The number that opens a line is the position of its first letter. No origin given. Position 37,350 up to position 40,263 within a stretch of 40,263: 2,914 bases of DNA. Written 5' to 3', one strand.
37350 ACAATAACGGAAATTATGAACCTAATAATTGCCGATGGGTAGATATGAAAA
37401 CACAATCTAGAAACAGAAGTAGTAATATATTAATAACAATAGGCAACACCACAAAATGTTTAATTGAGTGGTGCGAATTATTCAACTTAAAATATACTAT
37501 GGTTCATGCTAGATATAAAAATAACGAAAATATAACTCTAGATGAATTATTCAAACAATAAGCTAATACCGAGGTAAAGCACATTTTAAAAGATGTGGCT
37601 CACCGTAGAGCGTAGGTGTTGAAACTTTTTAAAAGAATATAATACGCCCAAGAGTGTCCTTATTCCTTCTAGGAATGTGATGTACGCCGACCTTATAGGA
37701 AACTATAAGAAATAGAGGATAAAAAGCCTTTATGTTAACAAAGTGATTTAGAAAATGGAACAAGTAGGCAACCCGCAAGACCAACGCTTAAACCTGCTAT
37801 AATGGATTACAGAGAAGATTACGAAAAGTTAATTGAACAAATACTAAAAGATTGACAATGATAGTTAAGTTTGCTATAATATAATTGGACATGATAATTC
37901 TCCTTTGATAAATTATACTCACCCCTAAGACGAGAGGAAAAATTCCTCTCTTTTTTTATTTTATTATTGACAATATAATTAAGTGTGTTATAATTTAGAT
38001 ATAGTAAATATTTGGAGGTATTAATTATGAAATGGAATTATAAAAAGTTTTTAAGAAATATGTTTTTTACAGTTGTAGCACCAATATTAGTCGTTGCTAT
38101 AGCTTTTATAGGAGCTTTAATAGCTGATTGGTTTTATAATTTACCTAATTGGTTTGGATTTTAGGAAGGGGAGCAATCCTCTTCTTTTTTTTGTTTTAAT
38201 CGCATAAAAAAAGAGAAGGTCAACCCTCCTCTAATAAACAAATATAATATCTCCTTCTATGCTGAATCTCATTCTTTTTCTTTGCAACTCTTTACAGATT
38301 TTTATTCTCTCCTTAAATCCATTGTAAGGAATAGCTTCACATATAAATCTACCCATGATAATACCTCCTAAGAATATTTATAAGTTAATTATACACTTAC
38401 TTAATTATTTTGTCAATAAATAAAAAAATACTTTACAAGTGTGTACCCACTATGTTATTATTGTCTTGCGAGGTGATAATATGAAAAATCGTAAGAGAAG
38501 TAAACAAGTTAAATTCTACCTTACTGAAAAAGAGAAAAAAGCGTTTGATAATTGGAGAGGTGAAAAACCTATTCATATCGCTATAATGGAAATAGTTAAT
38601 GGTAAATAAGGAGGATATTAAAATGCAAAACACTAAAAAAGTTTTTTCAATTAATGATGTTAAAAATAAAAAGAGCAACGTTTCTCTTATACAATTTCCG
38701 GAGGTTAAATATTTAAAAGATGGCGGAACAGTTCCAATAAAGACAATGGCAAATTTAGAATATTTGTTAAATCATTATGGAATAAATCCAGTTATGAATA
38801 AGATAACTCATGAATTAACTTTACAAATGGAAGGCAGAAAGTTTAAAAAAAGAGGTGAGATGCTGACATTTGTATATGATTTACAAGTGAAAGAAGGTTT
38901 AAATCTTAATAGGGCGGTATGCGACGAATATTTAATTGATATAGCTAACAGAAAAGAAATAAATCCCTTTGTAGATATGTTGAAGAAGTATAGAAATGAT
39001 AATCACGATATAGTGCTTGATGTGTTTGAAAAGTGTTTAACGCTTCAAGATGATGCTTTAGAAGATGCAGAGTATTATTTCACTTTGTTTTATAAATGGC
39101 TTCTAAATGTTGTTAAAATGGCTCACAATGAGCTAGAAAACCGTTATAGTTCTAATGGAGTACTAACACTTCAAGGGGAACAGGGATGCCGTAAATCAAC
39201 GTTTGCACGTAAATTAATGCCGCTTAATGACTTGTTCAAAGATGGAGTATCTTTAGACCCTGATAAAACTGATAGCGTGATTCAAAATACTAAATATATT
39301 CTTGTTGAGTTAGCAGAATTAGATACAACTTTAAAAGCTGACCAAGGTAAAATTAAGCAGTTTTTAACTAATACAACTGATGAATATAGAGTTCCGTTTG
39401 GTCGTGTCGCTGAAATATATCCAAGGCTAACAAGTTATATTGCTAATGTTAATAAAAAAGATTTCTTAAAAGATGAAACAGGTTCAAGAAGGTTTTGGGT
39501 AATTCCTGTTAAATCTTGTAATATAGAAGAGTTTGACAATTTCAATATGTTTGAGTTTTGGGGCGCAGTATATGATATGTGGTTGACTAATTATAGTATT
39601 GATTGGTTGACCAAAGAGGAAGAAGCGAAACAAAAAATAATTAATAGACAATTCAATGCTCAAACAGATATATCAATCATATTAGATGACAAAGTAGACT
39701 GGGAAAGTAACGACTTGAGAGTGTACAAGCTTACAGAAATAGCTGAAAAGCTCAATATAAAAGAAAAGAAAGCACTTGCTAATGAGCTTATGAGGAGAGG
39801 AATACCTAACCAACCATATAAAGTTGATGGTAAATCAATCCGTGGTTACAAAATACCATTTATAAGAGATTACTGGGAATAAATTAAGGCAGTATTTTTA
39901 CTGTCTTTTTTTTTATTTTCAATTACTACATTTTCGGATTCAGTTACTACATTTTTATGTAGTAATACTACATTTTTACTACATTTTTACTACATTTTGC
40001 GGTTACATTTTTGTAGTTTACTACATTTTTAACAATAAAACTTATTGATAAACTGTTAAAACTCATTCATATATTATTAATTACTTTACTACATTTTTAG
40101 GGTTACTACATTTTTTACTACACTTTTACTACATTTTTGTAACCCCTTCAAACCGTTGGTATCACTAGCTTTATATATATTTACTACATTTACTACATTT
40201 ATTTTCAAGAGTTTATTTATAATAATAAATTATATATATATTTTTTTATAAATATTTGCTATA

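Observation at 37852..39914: A plasmid-like replicon cassette splits the head-morphogenesis operon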

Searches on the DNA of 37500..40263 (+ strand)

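Call 4: search_dna_similar(query=window:37500-40263:+, collection=phages, mode=near, max_rows=30)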
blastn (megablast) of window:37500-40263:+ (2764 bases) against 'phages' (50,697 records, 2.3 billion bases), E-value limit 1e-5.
Records with a match: 17; places in all: 19; records where one place covers at least 80% of the query: 15.
Best place of each record, by identity: 95-99% 15; 80-90% 2.
By first word of the organism name: Clostridium 15; Staphylococcus 2.
By host as written in the record: Clostridium perfringens 12; Clostridium perfringens JCM 1290 1; Clostridium perfringens 2589 1; Clostridium perfringens 012 1; Mammaliicoccus sciuri C6854 1; Staphylococcus pseudintermedius 1.
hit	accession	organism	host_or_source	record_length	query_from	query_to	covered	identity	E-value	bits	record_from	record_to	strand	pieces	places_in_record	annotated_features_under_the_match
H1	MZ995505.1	Clostridium phage vB_CpeP_PMQ04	Clostridium perfringens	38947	1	2764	100%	97.1%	0e+0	4670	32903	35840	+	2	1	P-loop ATPase-like protein | hypothetical protein (x5)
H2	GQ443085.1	Clostridium phage phiCP26F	Clostridium perfringens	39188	1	2764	100%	96.1%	0e+0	4517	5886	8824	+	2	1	phi26F_gp9: P-loop ATPase-like protein | phi26F_gp8: hypothetical protein | phi26F_gp7: hypothetical protein | phi26F_gp6: hypothetical protein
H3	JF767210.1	Clostridium phage phiCP9O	Clostridium perfringens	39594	1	2764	100%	96.1%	0e+0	4517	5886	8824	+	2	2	predicted P-loop ATPase | hypothetical protein (x3)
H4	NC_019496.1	Clostridium phage phiCP26F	Clostridium perfringens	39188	1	2764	100%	96.1%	0e+0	4517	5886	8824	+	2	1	phi26F_gp9: DNA helicase | phi26F_gp8: hypothetical protein | phi26F_gp7: hypothetical protein | phi26F_gp6: HNH endonuclease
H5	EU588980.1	Clostridium phage phiCP39-O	Clostridium perfringens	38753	1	2764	100%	95.9%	0e+0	4489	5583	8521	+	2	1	integrase | hypothetical protein (x4)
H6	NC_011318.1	Clostridium phage phiCP39-O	Clostridium perfringens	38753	1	2764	100%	95.9%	0e+0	4489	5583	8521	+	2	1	DNA helicase | hypothetical protein (x3) | HNH endonuclease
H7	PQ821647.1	Clostridium phage HMD-PC1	Clostridium perfringens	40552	252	2764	91%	96.4%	0e+0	4130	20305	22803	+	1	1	DNA helicase | hypothetical protein (x3) | putative tail component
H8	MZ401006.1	Clostridium phage CPQ4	Clostridium perfringens JCM 1290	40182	252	2764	91%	96.2%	0e+0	4096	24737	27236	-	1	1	integrase | hypothetical protein (x4) | putative tail protein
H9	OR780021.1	Clostridium phage XP41-N3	Clostridium perfringens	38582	252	2764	91%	95.6%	0e+0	4012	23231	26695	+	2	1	DNA helicase | phosphoadenosine phosphosulfate reductase | hypothetical protein (x3) | putative tail protein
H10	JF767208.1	Clostridium phage phiCP13O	Clostridium perfringens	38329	252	2764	89%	95.6%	0e+0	3906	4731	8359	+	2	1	predicted P-loop ATPase | 3''-phosphoadenosine 5''-phosphosulfate sulfotransferase/FAD ... | hypothetical protein (x3) | protein of unknown function DUF646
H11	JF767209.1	Clostridium phage phiCP34O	Clostridium perfringens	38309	252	2764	89%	95.6%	0e+0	3906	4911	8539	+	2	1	predicted P-loop ATPase | 3''-phosphoadenosine 5''-phosphosulfate sulfotransferase/FAD ... | hypothetical protein (x3) | protein of unknown function DUF646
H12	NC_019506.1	Clostridium phage phiCP13O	Clostridium perfringens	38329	252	2764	89%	95.6%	0e+0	3906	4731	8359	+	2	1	DNA helicase | phosphoadenosine phosphosulfate reductase | hypothetical protein (x3) | protein of unknown function DUF646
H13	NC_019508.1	Clostridium phage phiCP34O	Clostridium perfringens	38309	252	2764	89%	95.6%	0e+0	3906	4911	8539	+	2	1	DNA helicase | phosphoadenosine phosphosulfate reductase | hypothetical protein (x3) | protein of unknown function DUF646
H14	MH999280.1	Clostridium phage CPD1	Clostridium perfringens 2589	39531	440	2764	84%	96.6%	0e+0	3879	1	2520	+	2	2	integrase | hypothetical protein (x5)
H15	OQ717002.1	Clostridium phage vB_CpeS-17DYC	Clostridium perfringens 012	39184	252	2764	84%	96.5%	0e+0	3837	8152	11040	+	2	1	hypothetical protein (x7)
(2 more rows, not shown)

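Call 15: search_dna_similar(query=window:37500-40263:+, collection=plasmids, mode=distant, max_rows=20)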
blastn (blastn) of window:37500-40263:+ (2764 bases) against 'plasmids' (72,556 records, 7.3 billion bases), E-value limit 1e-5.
Records with a match: 29; places in all: 29; records where one place covers at least 80% of the query: 0.
Best place of each record, by identity: 90-95% 10; 80-90% 12; 60-80% 7.
By first word of the organism name: Bacillus 23; Clostridioides 2; Clostridium 1; Aneurinibacillus 1; Limosilactobacillus 1; Ligilactobacillus 1.
By predicted mobility (MOB-suite, as given by PLSDB): non-mobilizable 28; mobilizable 1.
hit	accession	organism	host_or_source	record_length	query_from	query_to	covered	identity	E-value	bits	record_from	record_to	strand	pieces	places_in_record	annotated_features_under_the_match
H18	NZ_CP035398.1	Bacillus subtilis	cell culture,food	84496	58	230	6%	67.6%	2e-8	71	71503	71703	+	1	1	NUMOD3 domain-containing DNA-binding protein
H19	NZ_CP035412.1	Bacillus subtilis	cell culture,food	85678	58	230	6%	67.6%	2e-8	71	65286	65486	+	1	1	NUMOD3 domain-containing DNA-binding protein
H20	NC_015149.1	Bacillus subtilis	-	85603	58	230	6%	67.6%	2e-8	71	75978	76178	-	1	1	NUMOD3 domain-containing DNA-binding protein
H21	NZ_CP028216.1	Bacillus subtilis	cell culture,kimchi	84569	58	230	6%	67.6%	2e-8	71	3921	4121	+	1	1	NUMOD3 domain-containing DNA-binding protein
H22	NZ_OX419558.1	Bacillus subtilis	garden soil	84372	58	230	6%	67.6%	2e-8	71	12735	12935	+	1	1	NUMOD3 domain-containing DNA-binding protein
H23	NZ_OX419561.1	Bacillus subtilis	worm bin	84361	58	230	6%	67.6%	2e-8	71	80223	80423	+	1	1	NUMOD3 domain-containing DNA-binding protein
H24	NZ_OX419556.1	Bacillus subtilis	garden soil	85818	58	230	6%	67.6%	2e-8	71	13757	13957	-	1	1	NUMOD3 domain-containing DNA-binding protein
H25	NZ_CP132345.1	Clostridium butyricum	Homo sapiens,Faeces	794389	135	243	4%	80.7%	3e-18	103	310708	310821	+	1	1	none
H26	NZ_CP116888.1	Aneurinibacillus sp. Ricciae_BoGa-3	whole organism,Plant material,Lab grown ...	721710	65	160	3%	80.8%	6e-15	92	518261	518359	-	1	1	none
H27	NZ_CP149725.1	Clostridioides difficile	Homo sapiens,single cell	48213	179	246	2%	91.2%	1e-16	97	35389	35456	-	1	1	none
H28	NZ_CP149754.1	Clostridioides difficile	Homo sapiens,single cell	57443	179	246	2%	91.2%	1e-16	97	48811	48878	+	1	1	none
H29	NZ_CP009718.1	Bacillus thuringiensis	-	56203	183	243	2%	90.2%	9e-13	84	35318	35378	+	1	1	none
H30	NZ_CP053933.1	Bacillus thuringiensis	-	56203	183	243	2%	90.2%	9e-13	84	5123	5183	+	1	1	none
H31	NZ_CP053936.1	Bacillus thuringiensis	-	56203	183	243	2%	90.2%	9e-13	84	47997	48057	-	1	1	none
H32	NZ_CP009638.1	Bacillus cereus 03BB108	Dust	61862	183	242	2%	90.0%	3e-12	82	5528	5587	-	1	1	none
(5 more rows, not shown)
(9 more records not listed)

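Call 23: get_annotated_region(hit=H12, flank=2500)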
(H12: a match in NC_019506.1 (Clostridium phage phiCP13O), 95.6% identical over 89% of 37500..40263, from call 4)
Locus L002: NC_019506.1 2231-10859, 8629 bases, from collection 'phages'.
description: Clostridium phage phiCP13O, complete genome.
organism: Clostridium phage phiCP13O (NCBI taxid 1042122)
taxonomy: Viruses; Duplodnaviria; Heunggongvirae; Uroviricota; Caudoviricetes
host: Clostridium perfringens; source: -; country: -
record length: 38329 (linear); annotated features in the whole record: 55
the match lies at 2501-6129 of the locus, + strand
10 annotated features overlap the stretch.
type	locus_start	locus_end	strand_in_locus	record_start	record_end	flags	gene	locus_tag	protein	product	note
CDS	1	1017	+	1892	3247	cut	-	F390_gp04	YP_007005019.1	portal protein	Gp6-like protein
CDS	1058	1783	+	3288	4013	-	-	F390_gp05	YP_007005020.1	minor head protein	similar to phage Mu protein gp30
CDS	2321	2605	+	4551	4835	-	-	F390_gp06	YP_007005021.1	protein of unknown function DUF646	-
CDS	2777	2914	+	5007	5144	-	-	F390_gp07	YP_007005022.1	hypothetical protein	-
CDS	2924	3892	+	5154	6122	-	-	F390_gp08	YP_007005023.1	phosphoadenosine phosphosulfate reductase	PAPS reductase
CDS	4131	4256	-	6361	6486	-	-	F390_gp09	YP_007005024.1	hypothetical protein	-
CDS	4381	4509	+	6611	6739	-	-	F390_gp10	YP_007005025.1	hypothetical protein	-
CDS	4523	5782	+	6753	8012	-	-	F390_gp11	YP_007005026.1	DNA helicase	-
CDS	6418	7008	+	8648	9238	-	-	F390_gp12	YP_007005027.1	phage minor structural protein GP20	-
CDS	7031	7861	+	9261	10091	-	-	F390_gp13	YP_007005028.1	P22 coat protein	gp5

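Call 24: get_annotated_region(hit=H15, flank=2500)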
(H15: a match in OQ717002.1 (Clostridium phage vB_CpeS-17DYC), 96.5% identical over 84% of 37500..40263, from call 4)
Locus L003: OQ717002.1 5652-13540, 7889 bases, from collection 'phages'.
description: Clostridium phage vB_CpeS-17DYC, complete genome.
organism: Clostridium phage vB_CpeS-17DYC (NCBI taxid 3038269)
taxonomy: Viruses
host: Clostridium perfringens 012; source: waste water; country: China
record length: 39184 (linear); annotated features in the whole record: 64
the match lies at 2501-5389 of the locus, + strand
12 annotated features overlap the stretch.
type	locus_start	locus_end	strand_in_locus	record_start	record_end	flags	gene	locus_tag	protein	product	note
CDS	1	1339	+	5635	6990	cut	-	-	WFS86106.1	hypothetical protein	-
CDS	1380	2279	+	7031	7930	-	-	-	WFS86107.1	minor capsid protein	-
CDS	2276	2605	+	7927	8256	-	-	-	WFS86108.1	hypothetical protein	-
CDS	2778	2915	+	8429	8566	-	-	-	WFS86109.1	hypothetical protein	-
CDS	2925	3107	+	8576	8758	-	-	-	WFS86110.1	hypothetical protein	-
CDS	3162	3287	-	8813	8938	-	-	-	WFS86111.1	hypothetical protein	-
CDS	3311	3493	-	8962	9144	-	-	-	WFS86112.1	hypothetical protein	-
CDS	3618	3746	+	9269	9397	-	-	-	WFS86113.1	hypothetical protein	-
CDS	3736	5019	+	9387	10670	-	-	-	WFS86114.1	hypothetical protein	-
CDS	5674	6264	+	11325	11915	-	-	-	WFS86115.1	hypothetical protein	-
CDS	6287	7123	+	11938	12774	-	-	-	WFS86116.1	hypothetical protein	-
CDS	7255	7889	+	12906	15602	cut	-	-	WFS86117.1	hypothetical protein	-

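Call 70: search_rna_families(source=window, start=37540, end=37770, threshold=evalue, max_evalue=10, show_alignments=2)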
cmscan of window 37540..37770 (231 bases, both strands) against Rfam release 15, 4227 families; matches with E-value up to 10: 4.
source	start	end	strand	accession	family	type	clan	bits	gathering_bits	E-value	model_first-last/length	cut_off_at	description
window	37555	37672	-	RF00394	SNORA4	Gene; snRNA; snoRNA; HACA-box;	CL00023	16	56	5.6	1-141/141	no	Small nucleolar RNA SNORA4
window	37571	37647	+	RF02512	PYLIS_5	Cis-reg;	-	14.8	60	5.3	1-100/100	no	Pyrrolysine insertion sequence transposase 1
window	37705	37726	+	RF01360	CRISPR-DR47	Gene; CRISPR;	-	13.8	39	5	1-37/37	no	CRISPR RNA direct repeat element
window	37697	37770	-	RF02189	ST7-OT4_3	Gene; lncRNA;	-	8.4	50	6.4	222-302/302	5'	ST7 overlapping transcript 4 conserved region 3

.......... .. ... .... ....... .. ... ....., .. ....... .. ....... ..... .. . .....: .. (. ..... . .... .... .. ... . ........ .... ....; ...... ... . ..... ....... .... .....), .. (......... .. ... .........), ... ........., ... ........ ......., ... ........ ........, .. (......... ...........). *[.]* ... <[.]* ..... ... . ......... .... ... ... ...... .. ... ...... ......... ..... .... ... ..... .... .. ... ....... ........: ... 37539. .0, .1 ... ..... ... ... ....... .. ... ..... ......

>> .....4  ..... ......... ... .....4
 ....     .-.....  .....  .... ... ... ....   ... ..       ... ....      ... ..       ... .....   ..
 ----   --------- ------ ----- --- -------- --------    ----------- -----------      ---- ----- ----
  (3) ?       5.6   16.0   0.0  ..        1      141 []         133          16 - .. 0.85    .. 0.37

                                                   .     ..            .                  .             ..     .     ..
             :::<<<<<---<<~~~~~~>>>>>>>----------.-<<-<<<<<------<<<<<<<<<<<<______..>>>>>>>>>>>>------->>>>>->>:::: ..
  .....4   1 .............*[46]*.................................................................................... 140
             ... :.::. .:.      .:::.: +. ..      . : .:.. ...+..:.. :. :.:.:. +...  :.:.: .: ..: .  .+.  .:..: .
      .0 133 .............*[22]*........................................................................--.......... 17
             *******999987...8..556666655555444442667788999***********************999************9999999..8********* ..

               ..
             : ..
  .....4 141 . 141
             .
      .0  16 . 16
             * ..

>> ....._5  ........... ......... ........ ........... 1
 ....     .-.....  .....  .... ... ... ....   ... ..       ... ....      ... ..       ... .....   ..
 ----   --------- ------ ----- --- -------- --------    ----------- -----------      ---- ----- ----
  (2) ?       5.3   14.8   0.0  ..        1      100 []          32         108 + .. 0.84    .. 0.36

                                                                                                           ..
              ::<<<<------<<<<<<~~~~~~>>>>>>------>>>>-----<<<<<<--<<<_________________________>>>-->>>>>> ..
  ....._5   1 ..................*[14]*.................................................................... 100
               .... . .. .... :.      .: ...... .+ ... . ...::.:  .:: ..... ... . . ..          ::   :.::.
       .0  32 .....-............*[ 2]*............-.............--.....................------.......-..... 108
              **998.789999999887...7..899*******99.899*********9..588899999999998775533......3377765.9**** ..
